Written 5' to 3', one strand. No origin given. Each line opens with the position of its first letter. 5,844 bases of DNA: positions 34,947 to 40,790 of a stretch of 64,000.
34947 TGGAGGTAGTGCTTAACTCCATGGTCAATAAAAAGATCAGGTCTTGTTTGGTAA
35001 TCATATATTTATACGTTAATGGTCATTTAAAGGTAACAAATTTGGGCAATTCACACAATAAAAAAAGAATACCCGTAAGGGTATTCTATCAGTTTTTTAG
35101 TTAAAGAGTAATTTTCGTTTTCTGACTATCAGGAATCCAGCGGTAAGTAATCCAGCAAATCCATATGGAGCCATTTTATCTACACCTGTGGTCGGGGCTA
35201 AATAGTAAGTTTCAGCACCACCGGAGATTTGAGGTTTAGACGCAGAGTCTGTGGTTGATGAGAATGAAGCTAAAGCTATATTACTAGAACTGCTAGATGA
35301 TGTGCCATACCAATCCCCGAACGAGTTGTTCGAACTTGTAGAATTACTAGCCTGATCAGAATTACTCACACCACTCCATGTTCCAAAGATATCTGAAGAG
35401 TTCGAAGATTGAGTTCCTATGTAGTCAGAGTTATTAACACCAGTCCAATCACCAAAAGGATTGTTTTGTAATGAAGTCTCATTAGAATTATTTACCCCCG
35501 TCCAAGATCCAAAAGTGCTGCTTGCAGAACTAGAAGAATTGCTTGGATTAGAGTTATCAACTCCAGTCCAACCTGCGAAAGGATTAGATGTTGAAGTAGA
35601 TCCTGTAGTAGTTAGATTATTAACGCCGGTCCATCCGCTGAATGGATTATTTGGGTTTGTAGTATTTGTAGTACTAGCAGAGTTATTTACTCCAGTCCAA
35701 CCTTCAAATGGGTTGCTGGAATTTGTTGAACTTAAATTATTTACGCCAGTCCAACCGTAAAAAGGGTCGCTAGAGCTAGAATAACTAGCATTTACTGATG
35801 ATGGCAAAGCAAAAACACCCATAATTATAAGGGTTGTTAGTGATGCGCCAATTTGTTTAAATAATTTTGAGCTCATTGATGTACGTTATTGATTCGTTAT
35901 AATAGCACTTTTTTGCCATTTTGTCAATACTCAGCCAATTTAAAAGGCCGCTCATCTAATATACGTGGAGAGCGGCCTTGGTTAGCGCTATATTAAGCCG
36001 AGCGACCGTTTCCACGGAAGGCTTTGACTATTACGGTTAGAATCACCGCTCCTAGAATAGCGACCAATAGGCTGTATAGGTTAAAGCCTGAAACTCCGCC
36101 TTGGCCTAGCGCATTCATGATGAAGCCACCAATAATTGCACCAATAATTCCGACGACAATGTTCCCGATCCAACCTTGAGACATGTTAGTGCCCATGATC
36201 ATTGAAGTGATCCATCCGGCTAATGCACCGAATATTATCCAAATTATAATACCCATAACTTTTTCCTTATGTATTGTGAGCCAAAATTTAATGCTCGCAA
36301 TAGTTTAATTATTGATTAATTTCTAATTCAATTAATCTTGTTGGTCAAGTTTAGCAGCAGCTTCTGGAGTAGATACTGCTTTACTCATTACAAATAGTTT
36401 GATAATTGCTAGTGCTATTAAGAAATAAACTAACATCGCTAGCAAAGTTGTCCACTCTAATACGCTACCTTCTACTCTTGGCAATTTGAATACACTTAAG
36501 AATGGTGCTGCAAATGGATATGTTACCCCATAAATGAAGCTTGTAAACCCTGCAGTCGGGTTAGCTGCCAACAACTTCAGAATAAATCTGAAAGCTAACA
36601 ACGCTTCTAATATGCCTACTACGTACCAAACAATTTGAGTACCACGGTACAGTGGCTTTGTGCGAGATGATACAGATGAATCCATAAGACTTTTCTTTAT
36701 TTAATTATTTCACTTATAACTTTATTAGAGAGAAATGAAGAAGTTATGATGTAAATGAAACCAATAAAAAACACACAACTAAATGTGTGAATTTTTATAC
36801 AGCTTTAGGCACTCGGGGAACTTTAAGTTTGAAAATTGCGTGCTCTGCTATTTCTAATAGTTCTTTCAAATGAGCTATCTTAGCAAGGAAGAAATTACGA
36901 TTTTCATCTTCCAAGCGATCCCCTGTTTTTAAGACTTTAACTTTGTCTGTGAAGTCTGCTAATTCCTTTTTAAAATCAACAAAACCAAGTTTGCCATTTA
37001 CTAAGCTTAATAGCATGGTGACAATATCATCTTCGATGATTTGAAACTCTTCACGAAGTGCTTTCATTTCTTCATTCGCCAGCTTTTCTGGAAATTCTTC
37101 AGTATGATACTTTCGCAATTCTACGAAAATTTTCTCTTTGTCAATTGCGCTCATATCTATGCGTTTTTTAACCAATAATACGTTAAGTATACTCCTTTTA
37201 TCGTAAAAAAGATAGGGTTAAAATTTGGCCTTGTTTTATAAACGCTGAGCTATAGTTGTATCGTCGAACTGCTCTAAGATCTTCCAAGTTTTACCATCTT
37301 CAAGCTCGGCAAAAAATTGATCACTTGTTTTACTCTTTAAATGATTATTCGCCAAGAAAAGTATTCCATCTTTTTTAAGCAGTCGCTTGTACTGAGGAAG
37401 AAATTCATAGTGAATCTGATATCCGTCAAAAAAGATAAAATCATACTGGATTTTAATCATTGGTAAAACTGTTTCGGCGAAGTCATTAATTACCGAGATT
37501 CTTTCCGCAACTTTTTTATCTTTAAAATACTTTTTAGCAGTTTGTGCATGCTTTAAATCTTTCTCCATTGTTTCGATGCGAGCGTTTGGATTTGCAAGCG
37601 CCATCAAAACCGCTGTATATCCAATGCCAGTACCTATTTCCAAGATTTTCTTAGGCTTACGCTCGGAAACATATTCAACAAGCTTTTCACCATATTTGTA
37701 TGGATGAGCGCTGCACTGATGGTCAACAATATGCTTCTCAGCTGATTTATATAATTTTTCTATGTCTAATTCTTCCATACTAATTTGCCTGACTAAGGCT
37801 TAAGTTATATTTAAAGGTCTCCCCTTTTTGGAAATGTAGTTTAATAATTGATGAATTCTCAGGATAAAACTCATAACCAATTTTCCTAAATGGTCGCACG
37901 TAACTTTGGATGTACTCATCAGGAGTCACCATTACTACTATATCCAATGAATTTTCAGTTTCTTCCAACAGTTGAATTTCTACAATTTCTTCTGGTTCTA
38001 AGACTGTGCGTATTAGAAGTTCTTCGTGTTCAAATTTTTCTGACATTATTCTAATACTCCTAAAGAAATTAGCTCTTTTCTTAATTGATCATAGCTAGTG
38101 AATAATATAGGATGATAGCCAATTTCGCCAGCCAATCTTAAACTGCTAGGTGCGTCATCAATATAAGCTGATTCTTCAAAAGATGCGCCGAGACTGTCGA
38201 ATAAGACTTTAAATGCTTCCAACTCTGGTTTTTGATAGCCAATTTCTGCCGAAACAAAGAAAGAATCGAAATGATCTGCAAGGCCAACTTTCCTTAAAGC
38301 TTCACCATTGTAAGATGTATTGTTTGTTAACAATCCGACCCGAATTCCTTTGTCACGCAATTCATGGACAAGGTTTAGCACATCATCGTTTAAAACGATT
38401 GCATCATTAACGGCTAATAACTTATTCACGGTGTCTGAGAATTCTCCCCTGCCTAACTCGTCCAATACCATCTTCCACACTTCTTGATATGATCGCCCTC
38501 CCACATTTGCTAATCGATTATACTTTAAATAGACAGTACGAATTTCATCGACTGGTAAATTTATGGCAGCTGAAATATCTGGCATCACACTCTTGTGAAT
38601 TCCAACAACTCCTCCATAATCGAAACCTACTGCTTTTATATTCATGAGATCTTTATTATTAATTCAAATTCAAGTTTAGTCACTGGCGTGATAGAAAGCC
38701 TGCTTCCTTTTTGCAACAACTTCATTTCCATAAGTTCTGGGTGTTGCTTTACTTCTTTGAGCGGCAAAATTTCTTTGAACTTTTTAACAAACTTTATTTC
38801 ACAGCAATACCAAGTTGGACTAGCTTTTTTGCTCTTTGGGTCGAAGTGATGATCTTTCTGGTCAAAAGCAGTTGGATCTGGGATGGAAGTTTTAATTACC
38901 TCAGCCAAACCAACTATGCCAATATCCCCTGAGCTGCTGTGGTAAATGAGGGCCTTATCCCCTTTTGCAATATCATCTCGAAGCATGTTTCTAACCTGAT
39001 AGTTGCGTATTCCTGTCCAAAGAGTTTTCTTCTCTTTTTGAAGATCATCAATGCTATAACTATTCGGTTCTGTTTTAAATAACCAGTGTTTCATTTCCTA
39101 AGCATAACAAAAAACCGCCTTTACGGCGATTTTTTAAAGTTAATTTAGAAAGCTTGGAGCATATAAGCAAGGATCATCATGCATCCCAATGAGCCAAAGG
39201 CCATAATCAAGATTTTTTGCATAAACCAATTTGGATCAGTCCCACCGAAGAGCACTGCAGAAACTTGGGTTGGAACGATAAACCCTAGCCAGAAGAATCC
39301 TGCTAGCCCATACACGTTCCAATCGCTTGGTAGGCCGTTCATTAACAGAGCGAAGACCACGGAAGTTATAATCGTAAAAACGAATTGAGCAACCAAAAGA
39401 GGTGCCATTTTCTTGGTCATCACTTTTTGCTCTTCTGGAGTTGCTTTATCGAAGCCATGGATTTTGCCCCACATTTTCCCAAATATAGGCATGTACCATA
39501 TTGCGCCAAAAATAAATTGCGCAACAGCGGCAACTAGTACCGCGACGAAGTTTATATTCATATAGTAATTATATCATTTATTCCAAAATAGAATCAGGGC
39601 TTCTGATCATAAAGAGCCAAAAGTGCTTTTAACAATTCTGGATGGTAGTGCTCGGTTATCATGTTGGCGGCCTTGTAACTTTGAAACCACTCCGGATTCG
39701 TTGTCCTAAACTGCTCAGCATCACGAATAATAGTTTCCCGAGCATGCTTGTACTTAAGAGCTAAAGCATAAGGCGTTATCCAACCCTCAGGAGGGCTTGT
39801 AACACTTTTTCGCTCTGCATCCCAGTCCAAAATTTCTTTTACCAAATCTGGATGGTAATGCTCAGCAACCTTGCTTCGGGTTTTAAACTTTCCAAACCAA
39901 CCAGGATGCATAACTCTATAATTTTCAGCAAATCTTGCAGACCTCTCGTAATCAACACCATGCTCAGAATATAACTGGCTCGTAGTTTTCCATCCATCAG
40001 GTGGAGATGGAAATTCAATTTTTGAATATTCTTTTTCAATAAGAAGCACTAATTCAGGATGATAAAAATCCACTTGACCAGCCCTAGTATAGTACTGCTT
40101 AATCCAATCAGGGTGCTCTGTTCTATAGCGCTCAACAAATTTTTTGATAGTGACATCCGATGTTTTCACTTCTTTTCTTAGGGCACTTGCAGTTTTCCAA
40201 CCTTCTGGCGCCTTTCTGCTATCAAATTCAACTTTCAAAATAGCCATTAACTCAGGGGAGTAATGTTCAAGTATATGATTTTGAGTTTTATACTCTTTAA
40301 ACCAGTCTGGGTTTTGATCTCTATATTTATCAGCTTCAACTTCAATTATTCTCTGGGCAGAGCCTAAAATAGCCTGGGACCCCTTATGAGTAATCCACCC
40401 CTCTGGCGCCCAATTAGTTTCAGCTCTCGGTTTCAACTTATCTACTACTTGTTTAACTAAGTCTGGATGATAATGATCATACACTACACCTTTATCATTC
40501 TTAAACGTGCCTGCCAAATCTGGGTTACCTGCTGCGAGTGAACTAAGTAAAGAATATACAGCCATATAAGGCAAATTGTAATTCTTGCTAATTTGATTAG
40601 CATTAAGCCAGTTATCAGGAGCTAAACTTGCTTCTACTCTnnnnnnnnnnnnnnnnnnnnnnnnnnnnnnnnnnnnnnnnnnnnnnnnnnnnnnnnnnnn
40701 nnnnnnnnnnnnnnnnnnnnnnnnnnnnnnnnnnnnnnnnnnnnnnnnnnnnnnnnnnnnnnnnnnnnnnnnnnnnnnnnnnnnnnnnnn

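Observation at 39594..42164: SF2 helicase with five tandem ~67-aa C-terminal repeats, beside a tRNA cluster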

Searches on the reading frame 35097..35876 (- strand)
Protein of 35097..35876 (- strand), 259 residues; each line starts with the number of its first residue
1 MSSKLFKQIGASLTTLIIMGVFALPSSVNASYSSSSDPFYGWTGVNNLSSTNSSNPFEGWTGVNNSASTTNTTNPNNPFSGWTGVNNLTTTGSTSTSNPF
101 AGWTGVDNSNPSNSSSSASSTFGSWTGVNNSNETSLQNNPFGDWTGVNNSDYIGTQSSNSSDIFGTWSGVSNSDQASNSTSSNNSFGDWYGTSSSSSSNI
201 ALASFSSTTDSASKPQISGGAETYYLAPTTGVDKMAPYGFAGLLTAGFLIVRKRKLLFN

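Call 3: search_protein_families(library=pfam, proteins=[window:35097-35876:-], max_evalue=0.01)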
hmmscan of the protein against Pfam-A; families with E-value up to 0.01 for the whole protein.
window:35097-35876:- (259 aa): 0 families

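Call 4: search_protein_families(library=padloc, proteins=[window:35097-35876:-], max_evalue=0.01)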
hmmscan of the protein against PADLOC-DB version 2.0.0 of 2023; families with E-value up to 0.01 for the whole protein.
window:35097-35876:- (259 aa): 0 families

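Call 13: search_protein_families(library=ncbifam, proteins=[window:35097-35876:-], max_evalue=0.01)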
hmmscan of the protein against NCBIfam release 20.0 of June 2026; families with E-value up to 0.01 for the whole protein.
window:35097-35876:- (259 aa): 1 family
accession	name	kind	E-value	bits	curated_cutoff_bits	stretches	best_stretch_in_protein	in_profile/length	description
NF050106.1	TA_MazE_antitoxin_Deino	equivalog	0.00013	22.1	65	0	67-87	29-49/65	type II toxin-antitoxin system MazE family antitoxin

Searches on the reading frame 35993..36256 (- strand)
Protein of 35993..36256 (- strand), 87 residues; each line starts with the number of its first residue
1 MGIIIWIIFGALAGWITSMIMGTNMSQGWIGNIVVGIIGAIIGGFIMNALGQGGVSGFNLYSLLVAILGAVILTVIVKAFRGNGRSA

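Call 3: search_protein_families(library=pfam, proteins=[window:35993-36256:-], max_evalue=0.01)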
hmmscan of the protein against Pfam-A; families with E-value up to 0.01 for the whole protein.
window:35993-36256:- (87 aa): 2 families
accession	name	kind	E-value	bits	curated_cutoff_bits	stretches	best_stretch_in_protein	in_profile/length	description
PF04226.18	Transgly_assoc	-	2.2e-12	47.4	25.3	1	33-82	1-49/49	Transglycosylase associated protein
PF05631.20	MFS_5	-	0.0049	16.3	25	1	6-76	145-216/356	Sugar-tranasporters, 12 TM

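Call 4: search_protein_families(library=padloc, proteins=[window:35993-36256:-], max_evalue=0.01)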
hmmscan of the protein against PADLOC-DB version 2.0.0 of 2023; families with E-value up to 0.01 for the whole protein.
window:35993-36256:- (87 aa): 0 families

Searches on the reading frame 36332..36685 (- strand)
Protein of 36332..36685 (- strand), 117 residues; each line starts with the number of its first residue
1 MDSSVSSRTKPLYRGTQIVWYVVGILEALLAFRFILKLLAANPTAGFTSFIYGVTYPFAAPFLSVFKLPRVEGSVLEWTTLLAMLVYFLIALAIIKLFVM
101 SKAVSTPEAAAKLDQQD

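Call 3: search_protein_families(library=pfam, proteins=[window:36332-36685:-], max_evalue=0.01)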
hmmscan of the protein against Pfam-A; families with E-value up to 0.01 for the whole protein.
window:36332-36685:- (117 aa): 1 family
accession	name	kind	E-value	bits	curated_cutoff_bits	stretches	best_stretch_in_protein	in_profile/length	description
PF02325.22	YGGT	-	7e-06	26.8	27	1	22-91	3-67/70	YGGT family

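Call 4: search_protein_families(library=padloc, proteins=[window:36332-36685:-], max_evalue=0.01)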
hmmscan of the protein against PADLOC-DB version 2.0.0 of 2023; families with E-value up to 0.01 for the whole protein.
window:36332-36685:- (117 aa): 0 families

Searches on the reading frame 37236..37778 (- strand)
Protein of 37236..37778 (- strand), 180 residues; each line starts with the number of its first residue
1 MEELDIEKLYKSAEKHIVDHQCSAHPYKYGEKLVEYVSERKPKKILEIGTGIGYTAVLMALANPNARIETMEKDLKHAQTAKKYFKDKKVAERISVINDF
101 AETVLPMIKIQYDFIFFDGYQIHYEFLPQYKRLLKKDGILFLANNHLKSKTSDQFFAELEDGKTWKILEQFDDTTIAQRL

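Call 3: search_protein_families(library=pfam, proteins=[window:37236-37778:-], max_evalue=0.01)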
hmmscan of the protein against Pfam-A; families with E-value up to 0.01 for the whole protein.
window:37236-37778:- (180 aa): 12 families
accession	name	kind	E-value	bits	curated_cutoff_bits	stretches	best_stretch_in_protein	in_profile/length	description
PF01596.23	Methyltransf_3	-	1e-12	48.2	22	1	36-145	39-155/204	O-methyltransferase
PF05175.20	MTS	-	1.1e-08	35.3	23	1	33-156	23-154/170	Methyltransferase small domain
PF13578.12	Methyltransf_24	-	2.4e-07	32.1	26.3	1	46-142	1-102/105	Methyltransferase domain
PF02527.21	GidB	-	6.6e-06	26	27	1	33-143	41-147/184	rRNA small subunit methyltransferase G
PF01135.25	PCMT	-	1.9e-05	25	20.3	1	8-94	41-126/210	Protein-L-isoaspartate(D-aspartate) O-methyltransferase (PCMT)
PF13649.12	Methyltransf_25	-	0.00011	23.2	27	1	45-138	1-97/97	Methyltransferase domain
PF13847.12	Methyltransf_31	-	0.00011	22.4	27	1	41-164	3-127/145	Methyltransferase domain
PF02390.23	Methyltransf_4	-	0.0002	21.3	24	1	44-99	4-58/173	Putative methyltransferase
PF01564.23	Spermine_synth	-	0.00025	21.1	22.9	1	37-148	14-136/186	Spermine/spermidine synthase domain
PF13489.12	Methyltransf_23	-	0.00081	19.6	27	1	32-142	11-116/164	Methyltransferase domain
PF02475.24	TRM5-TYW2_MTfase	-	0.0053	17.2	28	1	43-141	38-134/164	TRM5/TYW2 methyltransferase domain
PF08241.18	Methyltransf_11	-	0.007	17.4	21.2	0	46-142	1-95/95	Methyltransferase domain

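Call 4: search_protein_families(library=padloc, proteins=[window:37236-37778:-], max_evalue=0.01)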
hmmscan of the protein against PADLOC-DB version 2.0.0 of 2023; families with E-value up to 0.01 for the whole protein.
window:37236-37778:- (180 aa): 1 family
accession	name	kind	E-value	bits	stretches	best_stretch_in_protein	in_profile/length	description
PDLC04134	mad2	-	5.5e-17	59.7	1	26-160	276-414/492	mads_2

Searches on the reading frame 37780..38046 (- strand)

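Call 3: search_protein_families(library=pfam, proteins=[window:37780-38046:-], max_evalue=0.01)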
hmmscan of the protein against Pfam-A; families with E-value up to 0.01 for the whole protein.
window:37780-38046:- (88 aa): 1 family
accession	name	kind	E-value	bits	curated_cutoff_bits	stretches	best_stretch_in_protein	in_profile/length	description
PF04229.20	GrpB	-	0.0047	17.6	25.5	1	32-82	44-97/159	GrpB protein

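Call 4: search_protein_families(library=padloc, proteins=[window:37780-38046:-], max_evalue=0.01)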
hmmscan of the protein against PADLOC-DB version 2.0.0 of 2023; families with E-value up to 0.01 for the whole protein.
window:37780-38046:- (88 aa): 0 families

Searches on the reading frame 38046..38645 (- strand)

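Call 3: search_protein_families(library=pfam, proteins=[window:38046-38645:-], max_evalue=0.01)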
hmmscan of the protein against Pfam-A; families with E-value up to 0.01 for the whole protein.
window:38046-38645:- (199 aa): 3 families
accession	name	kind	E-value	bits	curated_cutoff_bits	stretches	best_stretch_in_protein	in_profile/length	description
PF00702.32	Hydrolase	-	2.5e-14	54.6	26.4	1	3-166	1-181/191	haloacid dehalogenase-like hydrolase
PF13419.12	HAD_2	-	2.2e-09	38.1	23.8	1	71-177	67-173/178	Haloacid dehalogenase-like hydrolase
PF13344.12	Hydrolase_6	-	0.00093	19.6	27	0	89-119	19-53/101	Haloacid dehalogenase-like hydrolase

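Call 4: search_protein_families(library=padloc, proteins=[window:38046-38645:-], max_evalue=0.01)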
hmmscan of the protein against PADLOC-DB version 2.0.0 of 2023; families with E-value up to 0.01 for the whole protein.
window:38046-38645:- (199 aa): 1 family
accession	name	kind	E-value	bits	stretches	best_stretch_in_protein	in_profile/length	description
PDLC00455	JetA1|JetA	-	0.0027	14.5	1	45-108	239-304/484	DUF3375 domain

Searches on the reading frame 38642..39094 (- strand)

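Call 3: search_protein_families(library=pfam, proteins=[window:38642-39094:-], max_evalue=0.01)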
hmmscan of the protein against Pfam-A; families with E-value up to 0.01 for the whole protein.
window:38642-39094:- (150 aa): 1 family
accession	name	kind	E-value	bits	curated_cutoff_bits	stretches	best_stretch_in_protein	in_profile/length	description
PF01878.24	EVE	-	3.3e-53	180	23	1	2-148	1-144/145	EVE domain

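Call 4: search_protein_families(library=padloc, proteins=[window:38642-39094:-], max_evalue=0.01)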
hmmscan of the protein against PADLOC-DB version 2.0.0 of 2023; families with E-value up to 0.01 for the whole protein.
window:38642-39094:- (150 aa): 0 families

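Call 13: search_protein_families(library=ncbifam, proteins=[window:38642-39094:-], max_evalue=0.01)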
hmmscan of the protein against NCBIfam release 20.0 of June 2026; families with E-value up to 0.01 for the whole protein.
window:38642-39094:- (150 aa): 0 families

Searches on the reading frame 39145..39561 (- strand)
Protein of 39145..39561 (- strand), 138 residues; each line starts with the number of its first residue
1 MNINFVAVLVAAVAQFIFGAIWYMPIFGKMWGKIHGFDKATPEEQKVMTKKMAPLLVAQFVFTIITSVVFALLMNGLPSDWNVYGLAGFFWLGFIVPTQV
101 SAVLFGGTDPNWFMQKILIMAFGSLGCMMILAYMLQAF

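Call 3: search_protein_families(library=pfam, proteins=[window:39145-39561:-], max_evalue=0.01)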
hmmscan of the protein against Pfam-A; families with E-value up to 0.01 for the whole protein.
window:39145-39561:- (138 aa): 1 family
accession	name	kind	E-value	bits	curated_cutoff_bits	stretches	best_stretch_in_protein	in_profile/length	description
PF08570.15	DUF1761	-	4.9e-17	62.8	31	1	6-131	1-118/123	Protein of unknown function (DUF1761)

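Call 4: search_protein_families(library=padloc, proteins=[window:39145-39561:-], max_evalue=0.01)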
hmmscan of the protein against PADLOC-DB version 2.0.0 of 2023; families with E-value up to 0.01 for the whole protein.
window:39145-39561:- (138 aa): 0 families

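Call 13: search_protein_families(library=ncbifam, proteins=[window:39145-39561:-], max_evalue=0.01)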
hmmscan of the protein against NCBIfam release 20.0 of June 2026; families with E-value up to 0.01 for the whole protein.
window:39145-39561:- (138 aa): 0 families

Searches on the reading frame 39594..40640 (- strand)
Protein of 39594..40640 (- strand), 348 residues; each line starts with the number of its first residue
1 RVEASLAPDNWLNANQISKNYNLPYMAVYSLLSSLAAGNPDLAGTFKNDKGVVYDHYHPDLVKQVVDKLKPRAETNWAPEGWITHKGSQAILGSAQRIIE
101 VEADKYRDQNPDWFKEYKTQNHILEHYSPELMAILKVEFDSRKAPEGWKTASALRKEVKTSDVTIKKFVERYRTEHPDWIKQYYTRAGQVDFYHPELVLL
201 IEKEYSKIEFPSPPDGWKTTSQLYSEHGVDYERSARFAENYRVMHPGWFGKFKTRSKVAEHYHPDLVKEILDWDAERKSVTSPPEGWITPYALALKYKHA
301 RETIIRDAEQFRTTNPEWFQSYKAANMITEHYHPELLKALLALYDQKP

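Call 70: search_dna_similar(query=window:39594-40640:-, collection=phages, mode=protein, max_evalue=0.001, max_rows=15)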
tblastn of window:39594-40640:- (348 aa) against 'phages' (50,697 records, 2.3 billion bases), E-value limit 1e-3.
No match.
